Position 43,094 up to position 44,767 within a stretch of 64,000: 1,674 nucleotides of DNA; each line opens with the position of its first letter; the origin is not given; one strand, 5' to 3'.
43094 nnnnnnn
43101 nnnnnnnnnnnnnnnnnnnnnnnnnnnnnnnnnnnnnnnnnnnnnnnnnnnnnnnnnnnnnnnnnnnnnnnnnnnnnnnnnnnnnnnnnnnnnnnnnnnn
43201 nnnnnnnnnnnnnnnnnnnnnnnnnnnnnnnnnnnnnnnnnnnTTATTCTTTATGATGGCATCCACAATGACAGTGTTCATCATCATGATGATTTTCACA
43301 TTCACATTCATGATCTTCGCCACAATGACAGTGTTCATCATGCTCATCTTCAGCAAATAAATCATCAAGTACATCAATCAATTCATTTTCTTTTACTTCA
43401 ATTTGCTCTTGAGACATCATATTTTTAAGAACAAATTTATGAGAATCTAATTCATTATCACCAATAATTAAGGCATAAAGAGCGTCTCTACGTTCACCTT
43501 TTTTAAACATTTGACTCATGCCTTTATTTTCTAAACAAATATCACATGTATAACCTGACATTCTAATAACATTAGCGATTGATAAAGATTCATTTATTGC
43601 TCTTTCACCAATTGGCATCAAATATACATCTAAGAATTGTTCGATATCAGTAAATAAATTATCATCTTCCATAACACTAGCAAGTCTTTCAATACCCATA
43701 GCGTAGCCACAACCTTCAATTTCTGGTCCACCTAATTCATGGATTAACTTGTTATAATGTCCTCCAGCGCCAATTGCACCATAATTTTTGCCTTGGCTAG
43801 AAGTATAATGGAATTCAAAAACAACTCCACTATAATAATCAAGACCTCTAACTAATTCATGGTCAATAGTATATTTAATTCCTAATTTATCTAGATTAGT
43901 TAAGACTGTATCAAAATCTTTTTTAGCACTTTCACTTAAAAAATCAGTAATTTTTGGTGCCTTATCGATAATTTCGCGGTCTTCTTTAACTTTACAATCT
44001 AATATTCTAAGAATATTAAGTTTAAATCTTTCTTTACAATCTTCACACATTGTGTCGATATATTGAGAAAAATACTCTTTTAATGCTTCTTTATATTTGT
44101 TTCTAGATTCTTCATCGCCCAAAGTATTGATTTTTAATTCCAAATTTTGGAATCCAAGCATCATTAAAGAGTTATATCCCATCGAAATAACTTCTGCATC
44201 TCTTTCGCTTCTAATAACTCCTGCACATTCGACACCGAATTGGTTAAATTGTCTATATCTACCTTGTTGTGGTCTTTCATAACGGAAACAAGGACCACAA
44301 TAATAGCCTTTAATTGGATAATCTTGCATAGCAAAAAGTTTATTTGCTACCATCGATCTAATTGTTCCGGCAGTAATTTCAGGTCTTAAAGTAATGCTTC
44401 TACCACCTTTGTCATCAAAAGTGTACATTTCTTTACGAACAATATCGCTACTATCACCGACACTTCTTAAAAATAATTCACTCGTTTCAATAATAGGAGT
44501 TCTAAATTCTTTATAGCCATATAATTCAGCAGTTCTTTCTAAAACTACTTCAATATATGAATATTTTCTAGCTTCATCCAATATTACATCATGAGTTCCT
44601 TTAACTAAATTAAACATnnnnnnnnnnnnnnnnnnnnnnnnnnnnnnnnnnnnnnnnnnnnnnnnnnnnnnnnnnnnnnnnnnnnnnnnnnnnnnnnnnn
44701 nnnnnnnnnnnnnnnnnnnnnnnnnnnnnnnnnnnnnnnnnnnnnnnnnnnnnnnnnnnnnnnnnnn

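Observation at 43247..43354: His/Cys/acidic metal-binding-like tail on histidyl-tRNA synthetase, built by an internal 22-nt duplication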

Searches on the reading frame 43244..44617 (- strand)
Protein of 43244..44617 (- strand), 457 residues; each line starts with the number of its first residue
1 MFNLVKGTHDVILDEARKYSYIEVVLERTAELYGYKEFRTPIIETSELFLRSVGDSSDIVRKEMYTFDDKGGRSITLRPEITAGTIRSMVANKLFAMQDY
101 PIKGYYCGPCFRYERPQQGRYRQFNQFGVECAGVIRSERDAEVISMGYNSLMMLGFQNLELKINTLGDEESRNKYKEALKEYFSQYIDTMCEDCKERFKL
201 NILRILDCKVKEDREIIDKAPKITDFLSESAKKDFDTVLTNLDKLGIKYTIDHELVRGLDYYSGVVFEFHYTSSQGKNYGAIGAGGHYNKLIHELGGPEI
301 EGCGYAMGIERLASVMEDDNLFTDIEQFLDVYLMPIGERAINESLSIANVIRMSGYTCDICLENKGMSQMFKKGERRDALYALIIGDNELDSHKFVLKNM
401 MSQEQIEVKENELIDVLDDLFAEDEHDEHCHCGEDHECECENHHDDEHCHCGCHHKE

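Call 5: search_protein_families(library=pfam, proteins=[window:43244-44617:-], max_evalue=0.1)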
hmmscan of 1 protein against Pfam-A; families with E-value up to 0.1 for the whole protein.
window:43244-44617:- (457 aa): 6 families
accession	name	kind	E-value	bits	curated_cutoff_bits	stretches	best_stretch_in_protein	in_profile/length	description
PF13393.11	tRNA-synt_His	-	4.5e-41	141.5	25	1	7-312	1-308/308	Histidyl-tRNA synthetase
PF03129.25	HGTP_anticodon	-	3.3e-11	43.6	21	1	330-418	1-92/94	Anticodon binding domain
PF00587.30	tRNA-synt_2b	-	4.5e-10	40.3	29.3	1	65-227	1-110/179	tRNA synthetase class II core domain (G, H, P, S and T)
PF01409.25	tRNA-synt_2d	-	0.00066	19.7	19.8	1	33-127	33-128/246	tRNA synthetases class II core domain (F)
PF00152.25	tRNA-synt_2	-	0.0034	16.9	25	1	105-319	95-295/308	tRNA synthetases class II (D, K and N)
PF12745.12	HGTP_anticodon2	-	0.059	13.3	24.4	1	330-435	7-118/261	Anticodon binding domain of tRNAs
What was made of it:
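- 43244..44617 (-): hisS, histidyl-tRNA synthetase, 457 aa including the tail; stop codon TAA at 43244-43246. Pfam tRNA-synt_His and HGTP_anticodon (call 5).
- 43682..44599 (-): Class II catalytic core of HisRS (aa 7-312). Pfam PF13393, E=4.5e-41 (call 5).
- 43364..43630 (-): Anticodon-binding domain (aa 330-418); its last helix runs to about aa 425. Pfam PF03129, E=3.3e-11 (call 5).
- On Class IIa histidyl-tRNA synthetase (HisRS): PF13393 at aa 7-312, E=4.5e-41, above the gathering score (call 5). PF03129 at aa 330-418, E=3.3e-11 (call 5).
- On SlyD / FKBP PPIase: No FKBP hit in the Pfam scan of the protein (call 5).
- Closest known: SlyD. Different: The carrier here is an aminoacyl-tRNA synthetase, not a PPIase or chaperone, and there is no FKBP domain (call 5).
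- Checked: Pfam gives tRNA-synt_His at aa 7-312 (E=4.5e-41) and HGTP_anticodon at aa 330-418 (call 5).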

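Call 6: find_homologous_proteins(query=window:43244-44617:-, max_evalue=1e-30)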
Query window:43244-44617:- (457 aa): 8000 proteins with E <= 1e-30 among 8000 candidates; the best 120 are listed.
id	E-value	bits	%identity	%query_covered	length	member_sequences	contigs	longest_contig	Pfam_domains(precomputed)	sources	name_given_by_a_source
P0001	0.0e+0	1050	100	100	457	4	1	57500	PF13393.12,PF03129.26,PF00587.31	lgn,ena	-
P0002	7.1e-295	996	93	100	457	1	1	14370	PF13393.12,PF03129.26,PF00587.31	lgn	-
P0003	7.5e-294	992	93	100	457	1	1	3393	PF13393.12,PF03129.26,PF00587.31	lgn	-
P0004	2.3e-262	888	81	100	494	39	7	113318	PF13393.12,PF03129.26,PF00587.31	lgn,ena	-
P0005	2.3e-240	816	81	95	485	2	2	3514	PF13393.12,PF03129.26,PF00587.31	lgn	-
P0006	1.5e-239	813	77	100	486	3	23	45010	PF13393.12,PF03129.26,PF00587.31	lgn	-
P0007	2.1e-239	813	76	99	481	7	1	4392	PF13393.12,PF03129.26,PF00587.31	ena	-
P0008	2.2e-239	813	77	100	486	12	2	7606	PF13393.12,PF03129.26,PF00587.31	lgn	-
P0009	2.4e-238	809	77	100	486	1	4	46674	PF13393.12,PF03129.26,PF00587.31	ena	-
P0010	3.4e-235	799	77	98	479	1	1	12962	PF13393.12,PF03129.26,PF00587.31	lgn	-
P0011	3.7e-235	799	77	98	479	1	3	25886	PF13393.12,PF03129.26,PF00587.31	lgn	-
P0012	4.6e-235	799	77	98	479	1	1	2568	PF13393.12,PF03129.26,PF00587.31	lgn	-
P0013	4.2e-233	792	74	98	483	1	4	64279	PF13393.12,PF03129.26,PF00587.31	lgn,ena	-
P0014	2.0e-231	787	74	98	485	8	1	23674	PF13393.12,PF03129.26,PF00587.31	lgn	-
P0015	3.0e-219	746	75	95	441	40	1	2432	PF13393.12,PF03129.26,PF00587.31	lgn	-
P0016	2.6e-216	737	74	89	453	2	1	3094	PF13393.12,PF03129.26,PF00587.31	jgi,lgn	-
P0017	5.5e-216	736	74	96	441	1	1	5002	PF13393.12,PF03129.26,PF00587.31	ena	-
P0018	7.3e-216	735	74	96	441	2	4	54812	PF13393.12,PF03129.26,PF00587.31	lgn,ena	-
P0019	3.0e-215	733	74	96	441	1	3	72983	PF13393.12,PF03129.26,PF00587.31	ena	-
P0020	1.0e-214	732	74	89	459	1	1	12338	PF13393.12,PF03129.26,PF00587.31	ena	-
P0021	1.4e-214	731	69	100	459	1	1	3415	PF13393.12,PF03129.26,PF00587.31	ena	-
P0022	1.5e-214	731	74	89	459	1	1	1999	PF13393.12,PF03129.26,PF00587.31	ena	-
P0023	2.9e-214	730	74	95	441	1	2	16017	PF13393.12,PF03129.26,PF00587.31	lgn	-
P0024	1.6e-211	721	66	100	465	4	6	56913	PF13393.12,PF03129.26,PF00587.31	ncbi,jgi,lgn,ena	-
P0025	3.6e-205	700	70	89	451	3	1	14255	PF13393.12,PF03129.26,PF00587.31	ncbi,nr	ncbi:MAG: histidine--tRNA ligase [Bacilli bacterium]|nr:histidine--tRNA ligase [Bacilli bacterium]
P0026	4.3e-205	700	70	91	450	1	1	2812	PF13393.12,PF03129.26,PF00587.31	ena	-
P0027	4.6e-202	690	69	95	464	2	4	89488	PF13393.12,PF03129.26,PF00587.31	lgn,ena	-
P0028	6.9e-202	689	69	91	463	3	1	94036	PF13393.12,PF03129.26,PF00587.31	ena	-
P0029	6.5e-198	676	70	94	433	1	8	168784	PF13393.12,PF03129.26,PF01409.26,PF00587.31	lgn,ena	-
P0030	7.2e-195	666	68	94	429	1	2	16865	PF13393.12,PF03129.26,PF00587.31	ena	-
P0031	1.7e-192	658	66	92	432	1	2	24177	PF13393.12,PF03129.26,PF01409.26,PF00587.31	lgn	-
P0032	1.8e-192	658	66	92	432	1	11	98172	PF13393.12,PF03129.26,PF01409.26,PF00587.31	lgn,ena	-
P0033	1.9e-192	658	66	92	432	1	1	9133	PF13393.12,PF03129.26,PF01409.26,PF00587.31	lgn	-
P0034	2.9e-192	657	64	100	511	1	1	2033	PF13393.12,PF03129.26,PF00587.31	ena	-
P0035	3.6e-192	657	66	92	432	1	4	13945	PF13393.12,PF03129.26,PF01409.26,PF00587.31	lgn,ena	-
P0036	4.8e-192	657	66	92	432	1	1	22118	PF13393.12,PF03129.26,PF01409.26,PF00587.31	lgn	-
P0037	6.7e-192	656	66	92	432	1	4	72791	PF13393.12,PF03129.26,PF01409.26,PF00587.31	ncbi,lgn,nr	ncbi:MAG: histidine--tRNA ligase [Mollicutes bacterium]|nr:histidine--tRNA ligase [Mollicutes bacter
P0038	8.6e-192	656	66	92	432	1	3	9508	PF13393.12,PF03129.26,PF01409.26,PF00587.31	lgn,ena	-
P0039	8.8e-192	656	66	92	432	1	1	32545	PF13393.12,PF03129.26,PF01409.26,PF00587.31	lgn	-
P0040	9.5e-192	656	66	92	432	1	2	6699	PF13393.12,PF03129.26,PF01409.26,PF00587.31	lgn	-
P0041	1.0e-191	656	66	92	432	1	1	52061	PF13393.12,PF03129.26,PF01409.26,PF00587.31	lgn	-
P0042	1.2e-191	655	66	92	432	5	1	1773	PF13393.12,PF03129.26,PF01409.26,PF00587.31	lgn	-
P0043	1.3e-191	655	66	92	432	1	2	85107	PF13393.12,PF03129.26,PF00587.31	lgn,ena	-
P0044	2.0e-191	655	64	98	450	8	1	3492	PF13393.12,PF03129.26,PF01409.26,PF00587.31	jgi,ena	-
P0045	2.8e-191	654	66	92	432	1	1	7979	PF13393.12,PF03129.26,PF01409.26,PF00587.31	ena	-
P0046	2.8e-191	654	65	92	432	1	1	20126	PF13393.12,PF03129.26,PF01409.26,PF00587.31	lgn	-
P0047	3.3e-191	654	65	92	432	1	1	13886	PF13393.12,PF03129.26,PF01409.26,PF00587.31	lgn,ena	-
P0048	1.4e-190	652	65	92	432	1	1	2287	PF12745.13,PF13393.12,PF03129.26,PF01409.26,PF00587.31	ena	-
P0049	5.0e-190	650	68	91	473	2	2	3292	PF13393.12,PF03129.26,PF00587.31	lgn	-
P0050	8.9e-189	646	68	93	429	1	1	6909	PF13393.12,PF03129.26,PF01409.26,PF00587.31,PF00152.26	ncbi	-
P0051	1.7e-188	645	69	93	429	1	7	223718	PF13393.12,PF03129.26,PF01409.26,PF00587.31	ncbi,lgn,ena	-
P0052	2.6e-188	644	69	93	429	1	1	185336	PF13393.12,PF03129.26,PF01409.26,PF00587.31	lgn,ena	-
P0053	3.8e-188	644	67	93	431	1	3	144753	PF13393.12,PF03129.26,PF01409.26,PF00587.31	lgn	-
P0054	5.1e-188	643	65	94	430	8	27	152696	PF13393.12,PF03129.26,PF00587.31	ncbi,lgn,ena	-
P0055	1.2e-187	642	61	100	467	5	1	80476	PF12745.13,PF13393.12,PF03129.26,PF01409.26,PF00587.31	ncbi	-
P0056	1.8e-187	642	67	93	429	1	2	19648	PF13393.12,PF03129.26,PF00587.31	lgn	-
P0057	1.8e-187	642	67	93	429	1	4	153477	PF13393.12,PF03129.26,PF00587.31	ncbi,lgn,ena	-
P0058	1.9e-187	642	67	93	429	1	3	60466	PF13393.12,PF03129.26,PF00587.31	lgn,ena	-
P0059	2.3e-187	641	67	93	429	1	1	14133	PF13393.12,PF03129.26,PF00587.31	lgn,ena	-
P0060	3.3e-187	641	67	93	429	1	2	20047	PF13393.12,PF03129.26,PF00587.31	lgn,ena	-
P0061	3.4e-187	641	67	93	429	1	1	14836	PF13393.12,PF03129.26,PF00587.31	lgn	-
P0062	3.5e-187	641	66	93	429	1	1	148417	PF13393.12,PF03129.26,PF00587.31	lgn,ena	-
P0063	3.7e-187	641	67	93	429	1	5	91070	PF13393.12,PF03129.26,PF00587.31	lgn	-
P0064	3.8e-187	641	67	93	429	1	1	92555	PF13393.12,PF03129.26,PF00587.31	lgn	-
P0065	3.9e-187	641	67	93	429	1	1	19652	PF13393.12,PF03129.26,PF00587.31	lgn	-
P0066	4.4e-187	640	67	93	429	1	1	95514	PF13393.12,PF03129.26,PF00587.31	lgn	-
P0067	4.8e-187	640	66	93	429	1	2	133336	PF13393.12,PF03129.26,PF00587.31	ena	-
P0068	5.0e-187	640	66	93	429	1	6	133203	PF13393.12,PF03129.26,PF00587.31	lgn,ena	-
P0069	5.0e-187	640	66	93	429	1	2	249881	PF13393.12,PF03129.26,PF00587.31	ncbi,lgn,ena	-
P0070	5.3e-187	640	66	93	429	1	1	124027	PF13393.12,PF03129.26,PF00587.31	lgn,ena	-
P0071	5.9e-187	640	66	93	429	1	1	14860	PF13393.12,PF03129.26,PF00587.31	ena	-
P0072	6.1e-187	640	66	93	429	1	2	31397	PF13393.12,PF03129.26,PF00587.31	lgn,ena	-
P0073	6.3e-187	640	66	93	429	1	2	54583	PF13393.12,PF03129.26,PF00587.31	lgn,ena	-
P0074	6.3e-187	640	66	93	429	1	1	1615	PF13393.12,PF03129.26,PF00587.31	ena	-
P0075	6.5e-187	640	66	93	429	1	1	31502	PF13393.12,PF03129.26,PF00587.31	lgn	-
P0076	7.0e-187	640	67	93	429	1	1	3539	PF13393.12,PF03129.26,PF00587.31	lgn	-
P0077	7.6e-187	640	66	93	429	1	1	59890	PF13393.12,PF03129.26,PF00587.31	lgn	-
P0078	7.7e-187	640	66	93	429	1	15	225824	PF13393.12,PF03129.26,PF00587.31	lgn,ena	-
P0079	8.0e-187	640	66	93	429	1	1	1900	PF13393.12,PF03129.26,PF00587.31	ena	-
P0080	8.3e-187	639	66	93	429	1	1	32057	PF13393.12,PF03129.26,PF00587.31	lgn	-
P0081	8.8e-187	639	66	93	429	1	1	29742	PF13393.12,PF03129.26,PF00587.31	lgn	-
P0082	9.4e-187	639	64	93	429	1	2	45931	PF13393.12,PF03129.26,PF00587.31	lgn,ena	-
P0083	1.0e-186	639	66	93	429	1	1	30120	PF13393.12,PF03129.26,PF00587.31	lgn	-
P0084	1.0e-186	639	66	93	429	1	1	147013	PF13393.12,PF03129.26,PF00587.31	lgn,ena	-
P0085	1.0e-186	639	66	93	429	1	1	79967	PF13393.12,PF03129.26,PF00587.31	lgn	-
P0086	1.1e-186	639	66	93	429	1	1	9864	PF13393.12,PF03129.26,PF00587.31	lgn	-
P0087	1.1e-186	639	66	93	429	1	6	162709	PF13393.12,PF03129.26,PF00587.31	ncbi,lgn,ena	-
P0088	1.1e-186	639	66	93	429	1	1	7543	PF13393.12,PF03129.26,PF00587.31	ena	-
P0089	1.1e-186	639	66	93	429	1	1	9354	PF13393.12,PF03129.26,PF00587.31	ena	-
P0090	1.1e-186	639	66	93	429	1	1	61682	PF13393.12,PF03129.26,PF00587.31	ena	-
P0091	1.1e-186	639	66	93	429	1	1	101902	PF13393.12,PF03129.26,PF00587.31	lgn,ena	-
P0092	1.1e-186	639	66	93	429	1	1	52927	PF13393.12,PF03129.26,PF00587.31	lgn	-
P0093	1.1e-186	639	66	93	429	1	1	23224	PF13393.12,PF03129.26,PF00587.31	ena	-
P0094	1.1e-186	639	66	93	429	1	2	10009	PF13393.12,PF03129.26,PF00587.31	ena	-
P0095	1.1e-186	639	66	93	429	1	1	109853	PF13393.12,PF03129.26,PF00587.31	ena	-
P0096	1.2e-186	639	66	93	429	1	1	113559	PF13393.12,PF03129.26,PF00587.31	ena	-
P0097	1.2e-186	639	66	93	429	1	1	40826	PF13393.12,PF03129.26,PF00587.31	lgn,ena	-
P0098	1.2e-186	639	66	93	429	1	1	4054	PF13393.12,PF03129.26,PF00587.31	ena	-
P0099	1.3e-186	639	66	93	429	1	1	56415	PF13393.12,PF03129.26,PF00587.31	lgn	-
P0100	1.3e-186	639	66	93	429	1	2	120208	PF13393.12,PF03129.26,PF00587.31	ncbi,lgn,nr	ncbi:MAG: histidine--tRNA ligase [Candidatus Onthovivens sp.]|nr:histidine--tRNA ligase [Mollicutes 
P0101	1.5e-186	639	66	93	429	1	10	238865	PF13393.12,PF03129.26,PF00587.31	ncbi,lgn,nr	ncbi:MAG: histidine--tRNA ligase [Candidatus Onthovivens sp.]|nr:histidine--tRNA ligase [Candidatus 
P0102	1.5e-186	639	66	93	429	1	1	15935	PF13393.12,PF03129.26,PF00587.31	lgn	-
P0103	1.6e-186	639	66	93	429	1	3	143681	PF13393.12,PF03129.26,PF00587.31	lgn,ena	-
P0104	1.6e-186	639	66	93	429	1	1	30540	PF13393.12,PF03129.26,PF00587.31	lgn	-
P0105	1.6e-186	638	66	93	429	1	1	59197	PF13393.12,PF03129.26,PF00587.31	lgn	-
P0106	1.7e-186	638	66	93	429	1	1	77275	PF13393.12,PF03129.26,PF00587.31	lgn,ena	-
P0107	1.8e-186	638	66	93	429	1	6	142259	PF13393.12,PF03129.26,PF00587.31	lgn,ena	-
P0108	1.8e-186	638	66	93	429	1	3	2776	PF13393.12,PF03129.26,PF00587.31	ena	-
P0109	1.8e-186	638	66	93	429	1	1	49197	PF13393.12,PF03129.26,PF00587.31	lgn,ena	-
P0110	1.9e-186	638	61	97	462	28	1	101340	PF13393.12,PF03129.26,PF00587.31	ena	-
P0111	2.0e-186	638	66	93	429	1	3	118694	PF13393.12,PF03129.26,PF00587.31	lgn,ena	-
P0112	2.1e-186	638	66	93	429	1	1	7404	PF13393.12,PF03129.26,PF00587.31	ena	-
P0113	2.2e-186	638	66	93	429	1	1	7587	PF13393.12,PF03129.26,PF00587.31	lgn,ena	-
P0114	2.3e-186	638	66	93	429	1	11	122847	PF13393.12,PF03129.26,PF00587.31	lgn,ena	-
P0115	2.4e-186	638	66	93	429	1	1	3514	PF13393.12,PF03129.26,PF00587.31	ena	-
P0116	2.4e-186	638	66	93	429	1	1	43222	PF13393.12,PF03129.26,PF00587.31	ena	-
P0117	2.5e-186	638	66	93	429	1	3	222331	PF13393.12,PF03129.26,PF00587.31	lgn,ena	-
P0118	2.5e-186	638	66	93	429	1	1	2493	PF13393.12,PF03129.26,PF00587.31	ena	-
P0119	3.0e-186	638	66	93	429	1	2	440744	PF13393.12,PF03129.26,PF00587.31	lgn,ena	-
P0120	3.0e-186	638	66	93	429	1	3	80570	PF13393.12,PF03129.26,PF00587.31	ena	-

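Call 18: find_encoding_contigs(protein=P0002, flank=10000, max_places=2)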
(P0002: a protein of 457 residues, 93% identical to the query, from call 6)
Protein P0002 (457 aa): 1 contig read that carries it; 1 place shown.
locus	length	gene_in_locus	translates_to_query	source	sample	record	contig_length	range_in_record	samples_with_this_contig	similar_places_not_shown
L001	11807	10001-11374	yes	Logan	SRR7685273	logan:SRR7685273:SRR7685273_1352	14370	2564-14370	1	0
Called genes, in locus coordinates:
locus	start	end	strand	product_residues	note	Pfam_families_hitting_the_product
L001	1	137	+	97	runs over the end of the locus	PF01016:Ribosomal_L27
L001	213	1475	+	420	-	PF01018:GTP1_OBG, PF01926:MMR_HSR1, PF02421:FeoB_N (weak), PF09269:DUF1967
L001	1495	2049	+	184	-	PF01330:RuvA_N, PF14520:HHH_5 (weak), PF07499:RuvA_C (weak)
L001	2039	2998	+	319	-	PF05496:RuvB_N, PF05673:DUF815 (faint), PF00004:AAA, PF07728:AAA_5, PF17864:AAA_lid_4, PF05491:WHD_RuvB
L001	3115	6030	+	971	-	-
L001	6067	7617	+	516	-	PF01368:DHH, PF02272:DHHA1, PF17768:RecJ_OB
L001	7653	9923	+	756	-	PF13328:HD_4, PF01966:HD, PF04607:RelA_SpoT, PF02824:TGS, PF19296:RelA_AH (faint), PF28438:RelA_RIS, PF13291:ACT_4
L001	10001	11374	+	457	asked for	PF13393:tRNA-synt_His, PF00587:tRNA-synt_2b, PF03129:HGTP_anticodon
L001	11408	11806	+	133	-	?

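Call 19: find_encoding_contigs(protein=P0004, flank=10000, max_places=2)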
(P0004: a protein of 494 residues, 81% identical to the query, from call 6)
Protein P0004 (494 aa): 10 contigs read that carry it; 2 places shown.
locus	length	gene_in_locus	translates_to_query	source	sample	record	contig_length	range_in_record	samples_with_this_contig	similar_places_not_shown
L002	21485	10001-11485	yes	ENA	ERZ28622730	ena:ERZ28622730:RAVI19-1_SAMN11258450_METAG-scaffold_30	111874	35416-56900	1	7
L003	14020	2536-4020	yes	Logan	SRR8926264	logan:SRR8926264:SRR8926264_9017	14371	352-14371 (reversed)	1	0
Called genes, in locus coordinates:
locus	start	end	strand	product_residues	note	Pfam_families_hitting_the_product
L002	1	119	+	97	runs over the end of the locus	PF01016:Ribosomal_L27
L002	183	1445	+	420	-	PF01018:GTP1_OBG, PF01926:MMR_HSR1, PF02421:FeoB_N (weak), PF09269:DUF1967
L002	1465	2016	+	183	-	PF14520:HHH_5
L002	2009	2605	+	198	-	PF05496:RuvB_N, PF13173:AAA_14 (faint), PF06068:TIP49 (faint), PF13191:AAA_16 (faint), PF14532:Sigma54_activ_2 (weak), PF00004:AAA, PF00910:RNA_helicase (faint), PF07728:AAA_5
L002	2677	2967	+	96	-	PF05491:WHD_RuvB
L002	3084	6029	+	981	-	-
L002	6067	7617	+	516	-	PF01368:DHH, PF02272:DHHA1, PF17768:RecJ_OB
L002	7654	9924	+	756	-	PF13328:HD_4, PF01966:HD, PF04607:RelA_SpoT, PF02824:TGS, PF19296:RelA_AH (weak), PF28438:RelA_RIS, PF13291:ACT_4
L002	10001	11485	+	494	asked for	PF13393:tRNA-synt_His, PF00587:tRNA-synt_2b, PF03129:HGTP_anticodon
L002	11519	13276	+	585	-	PF01336:tRNA_anti-codon, PF00152:tRNA-synt_2, PF02938:GAD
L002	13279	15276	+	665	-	PF00456:Transketolase_N, PF02779:Transket_pyr, PF22613:Transketolase_C_1, PF02780:Transketolase_C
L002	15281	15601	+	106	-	-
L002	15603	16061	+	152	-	PF01029:NusB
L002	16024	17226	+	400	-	PF13742:tRNA_anti_2, PF01336:tRNA_anti-codon, PF02601:Exonuc_VII_L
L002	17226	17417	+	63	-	PF02609:Exonuc_VII_S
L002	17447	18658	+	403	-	PF00817:IMS, PF11798:IMS_HHH (weak), PF11799:IMS_C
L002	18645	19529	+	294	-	PF02899:Phage_int_SAM_1, PF00589:Phage_integrase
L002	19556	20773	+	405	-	PF01676:Metalloenzyme, PF00884:Sulfatase (faint)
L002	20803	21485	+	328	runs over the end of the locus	-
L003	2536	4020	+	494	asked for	PF13393:tRNA-synt_His, PF00587:tRNA-synt_2b, PF03129:HGTP_anticodon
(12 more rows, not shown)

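Call 40: find_encoding_contigs(protein=P0006, flank=10000, max_places=1)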
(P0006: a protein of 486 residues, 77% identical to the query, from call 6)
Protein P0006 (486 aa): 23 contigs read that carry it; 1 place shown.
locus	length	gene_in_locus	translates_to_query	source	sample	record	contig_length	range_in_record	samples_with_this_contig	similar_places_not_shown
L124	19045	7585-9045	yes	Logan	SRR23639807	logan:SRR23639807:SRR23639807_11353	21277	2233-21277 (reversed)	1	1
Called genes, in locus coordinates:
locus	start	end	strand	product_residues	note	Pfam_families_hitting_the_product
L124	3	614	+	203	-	?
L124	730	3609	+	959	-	-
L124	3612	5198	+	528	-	PF01368:DHH, PF02272:DHHA1, PF17768:RecJ_OB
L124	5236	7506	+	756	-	PF13328:HD_4, PF01966:HD, PF04607:RelA_SpoT, PF02824:TGS, PF28438:RelA_RIS, PF13291:ACT_4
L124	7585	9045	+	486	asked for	PF13393:tRNA-synt_His, PF00587:tRNA-synt_2b, PF03129:HGTP_anticodon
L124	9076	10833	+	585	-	PF01336:tRNA_anti-codon, PF00152:tRNA-synt_2, PF02938:GAD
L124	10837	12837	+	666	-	PF00456:Transketolase_N, PF02779:Transket_pyr, PF22613:Transketolase_C_1, PF02780:Transketolase_C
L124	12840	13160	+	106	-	-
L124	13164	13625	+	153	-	PF01029:NusB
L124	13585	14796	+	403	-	PF13742:tRNA_anti_2, PF01336:tRNA_anti-codon, PF02601:Exonuc_VII_L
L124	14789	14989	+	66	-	-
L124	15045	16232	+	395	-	PF00817:IMS, PF11798:IMS_HHH (weak), PF11799:IMS_C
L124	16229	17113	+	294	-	PF02899:Phage_int_SAM_1, PF00589:Phage_integrase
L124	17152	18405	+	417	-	PF01676:Metalloenzyme, PF00884:Sulfatase (weak)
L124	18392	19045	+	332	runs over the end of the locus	-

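Call 41: search_protein_representatives(protein=window:43244-44617:-)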
Query: 457 residues. Proteins with E-value up to 0.001 (for the whole library): 19852; up to 1e-10: 10952; up to 1e-30: 2798. The best 150 are listed.
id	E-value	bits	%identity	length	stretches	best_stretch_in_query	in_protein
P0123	2.1e-147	507.9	53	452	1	5-455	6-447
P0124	1.9e-126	438.8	47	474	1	2-451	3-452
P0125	2.9e-114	398.7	46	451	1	3-448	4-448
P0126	7.2e-109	380.9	44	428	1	5-413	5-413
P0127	2.6e-108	379.0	44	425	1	5-426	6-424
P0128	3.0e-107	375.5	48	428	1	2-405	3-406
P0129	9.0e-107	374.0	44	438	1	5-419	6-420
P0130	2.8e-105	369.0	42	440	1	3-441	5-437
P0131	9.4e-104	364.0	41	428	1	5-410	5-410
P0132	1.3e-103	363.6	44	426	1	5-419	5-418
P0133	2.7e-102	359.2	42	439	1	5-432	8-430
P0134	5.9e-102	358.1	42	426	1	5-426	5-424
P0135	2.4e-100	352.8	44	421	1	1-423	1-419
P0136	5.1e-100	351.7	40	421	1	4-418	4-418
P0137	7.5e-100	351.1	43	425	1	2-407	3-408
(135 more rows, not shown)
